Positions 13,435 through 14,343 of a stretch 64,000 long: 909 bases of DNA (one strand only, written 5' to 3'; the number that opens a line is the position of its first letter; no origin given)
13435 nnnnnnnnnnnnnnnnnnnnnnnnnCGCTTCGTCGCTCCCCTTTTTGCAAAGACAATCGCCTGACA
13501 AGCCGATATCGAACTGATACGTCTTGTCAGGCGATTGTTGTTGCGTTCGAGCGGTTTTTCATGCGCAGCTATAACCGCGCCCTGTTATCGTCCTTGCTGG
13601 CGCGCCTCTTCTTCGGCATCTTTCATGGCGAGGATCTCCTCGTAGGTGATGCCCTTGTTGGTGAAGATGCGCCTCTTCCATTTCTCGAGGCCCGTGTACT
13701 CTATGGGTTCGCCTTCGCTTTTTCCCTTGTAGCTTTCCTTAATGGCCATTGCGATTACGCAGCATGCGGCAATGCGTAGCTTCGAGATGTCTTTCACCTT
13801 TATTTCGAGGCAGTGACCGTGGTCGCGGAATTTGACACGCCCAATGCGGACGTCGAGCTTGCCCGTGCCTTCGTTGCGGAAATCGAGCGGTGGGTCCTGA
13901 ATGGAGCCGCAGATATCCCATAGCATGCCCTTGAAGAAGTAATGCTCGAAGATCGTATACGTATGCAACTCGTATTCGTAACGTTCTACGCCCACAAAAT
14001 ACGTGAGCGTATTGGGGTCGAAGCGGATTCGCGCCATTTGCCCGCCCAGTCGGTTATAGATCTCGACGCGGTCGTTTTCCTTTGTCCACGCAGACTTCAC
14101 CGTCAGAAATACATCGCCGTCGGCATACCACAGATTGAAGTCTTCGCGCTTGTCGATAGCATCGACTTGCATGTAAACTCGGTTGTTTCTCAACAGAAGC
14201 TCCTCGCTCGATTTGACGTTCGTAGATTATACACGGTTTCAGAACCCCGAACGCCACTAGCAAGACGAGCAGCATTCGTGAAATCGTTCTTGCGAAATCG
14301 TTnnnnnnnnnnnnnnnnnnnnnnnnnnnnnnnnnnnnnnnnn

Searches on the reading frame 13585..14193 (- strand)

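Call 31: search_protein_families(library=pfam, proteins=[window:13585-14193:-], max_evalue=0.01)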
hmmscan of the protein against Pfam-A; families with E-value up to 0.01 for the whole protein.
window:13585-14193:- (202 aa): 0 families

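Call 63: search_protein_families(library=ncbifam, proteins=[window:13585-14193:-], max_evalue=0.1)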
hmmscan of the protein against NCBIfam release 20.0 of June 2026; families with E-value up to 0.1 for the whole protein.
window:13585-14193:- (202 aa): 1 family
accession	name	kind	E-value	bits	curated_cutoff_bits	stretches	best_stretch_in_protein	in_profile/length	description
TIGR02116.1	toxin_Txe_YoeB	equivalog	0.084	13.1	51.8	0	146-184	26-64/80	Txe/YoeB family addiction module toxin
